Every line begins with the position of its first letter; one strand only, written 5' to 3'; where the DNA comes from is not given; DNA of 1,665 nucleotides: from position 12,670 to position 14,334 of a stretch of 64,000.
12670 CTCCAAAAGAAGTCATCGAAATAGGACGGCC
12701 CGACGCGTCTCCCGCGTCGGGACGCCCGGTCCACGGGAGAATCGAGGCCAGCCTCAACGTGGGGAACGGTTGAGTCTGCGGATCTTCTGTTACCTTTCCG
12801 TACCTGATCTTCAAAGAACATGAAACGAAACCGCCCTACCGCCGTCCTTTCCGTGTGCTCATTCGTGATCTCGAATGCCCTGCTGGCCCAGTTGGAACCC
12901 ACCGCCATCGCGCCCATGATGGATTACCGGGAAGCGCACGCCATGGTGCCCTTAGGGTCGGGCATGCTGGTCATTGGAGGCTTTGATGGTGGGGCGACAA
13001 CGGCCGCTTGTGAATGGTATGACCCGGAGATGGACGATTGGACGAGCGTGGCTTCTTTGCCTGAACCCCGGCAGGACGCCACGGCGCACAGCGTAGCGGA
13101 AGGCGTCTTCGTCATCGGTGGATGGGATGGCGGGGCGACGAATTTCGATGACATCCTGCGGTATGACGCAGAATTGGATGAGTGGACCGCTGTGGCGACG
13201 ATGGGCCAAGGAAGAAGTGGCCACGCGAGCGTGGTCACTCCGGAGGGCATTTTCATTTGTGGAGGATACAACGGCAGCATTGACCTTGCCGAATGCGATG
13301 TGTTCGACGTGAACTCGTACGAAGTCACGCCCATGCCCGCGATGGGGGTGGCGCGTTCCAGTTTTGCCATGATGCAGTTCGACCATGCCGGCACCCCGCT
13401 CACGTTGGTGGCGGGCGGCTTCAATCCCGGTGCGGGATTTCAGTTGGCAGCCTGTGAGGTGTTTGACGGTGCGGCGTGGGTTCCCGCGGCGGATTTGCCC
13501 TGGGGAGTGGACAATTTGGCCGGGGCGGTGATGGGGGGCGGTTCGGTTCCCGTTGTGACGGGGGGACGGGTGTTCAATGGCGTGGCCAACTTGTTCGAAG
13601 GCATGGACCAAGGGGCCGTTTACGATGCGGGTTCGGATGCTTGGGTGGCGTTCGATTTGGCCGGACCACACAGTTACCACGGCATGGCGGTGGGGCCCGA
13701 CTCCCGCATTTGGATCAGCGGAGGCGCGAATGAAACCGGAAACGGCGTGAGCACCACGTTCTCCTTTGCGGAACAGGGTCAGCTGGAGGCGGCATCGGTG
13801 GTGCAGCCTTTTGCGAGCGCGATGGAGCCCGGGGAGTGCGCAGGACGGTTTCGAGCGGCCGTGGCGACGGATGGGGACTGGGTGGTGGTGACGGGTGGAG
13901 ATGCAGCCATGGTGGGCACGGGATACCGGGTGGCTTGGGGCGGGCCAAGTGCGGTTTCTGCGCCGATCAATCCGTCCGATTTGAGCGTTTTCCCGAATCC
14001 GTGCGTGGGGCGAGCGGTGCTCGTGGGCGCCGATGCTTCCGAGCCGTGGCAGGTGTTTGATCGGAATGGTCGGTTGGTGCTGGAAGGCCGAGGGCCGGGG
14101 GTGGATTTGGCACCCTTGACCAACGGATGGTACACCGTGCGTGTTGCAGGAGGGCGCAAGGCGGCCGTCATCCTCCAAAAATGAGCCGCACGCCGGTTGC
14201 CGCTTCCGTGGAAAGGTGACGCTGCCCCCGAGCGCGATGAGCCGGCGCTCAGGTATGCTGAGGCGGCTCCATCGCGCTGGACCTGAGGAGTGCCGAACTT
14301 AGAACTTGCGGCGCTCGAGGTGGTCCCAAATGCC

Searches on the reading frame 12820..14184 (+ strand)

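Call 72: search_protein_families(library=pfam, proteins=[window:12820-14184:+], max_evalue=0.00001)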
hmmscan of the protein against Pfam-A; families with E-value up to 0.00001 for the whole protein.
window:12820-14184:+ (454 aa): 9 families
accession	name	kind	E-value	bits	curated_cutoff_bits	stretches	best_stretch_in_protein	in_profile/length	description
PF01344.31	Kelch_1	-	2.2e-25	88.2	20.1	2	83-129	1-46/46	Kelch motif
PF24681.1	Kelch_KLHDC2_KLHL20_DRC7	-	1.1e-18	67.8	50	1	35-177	49-199/221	KLHDC2/KLHL20/DRC7 Kelch-repeats domain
PF13415.12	Kelch_3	-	1.1e-18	67.3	22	1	96-139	4-47/48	Galactose oxidase, central domain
PF13418.12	Kelch_4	-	1e-14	54.6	21.6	0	83-128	1-47/49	Galactose oxidase, central domain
PF13964.12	Kelch_6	-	3.6e-14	52.6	25.3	0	39-84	4-50/50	Kelch motif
PF07646.21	Kelch_2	-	1.1e-12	47.7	21.3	0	39-81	4-48/48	Kelch motif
PF24981.1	Beta-prop_ATRN-LZTR1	-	5.9e-11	42.6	50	1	67-154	185-284/289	Attractin/LZTR1 beta-propeller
PF24996.1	NANM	-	5.9e-10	39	45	1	71-154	40-129/350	N-acetylneuraminate epimerase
PF25210.1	Kelch_FKB95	-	1.3e-07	32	70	0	32-128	30-126/268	FKB95, Kelch-repeats domain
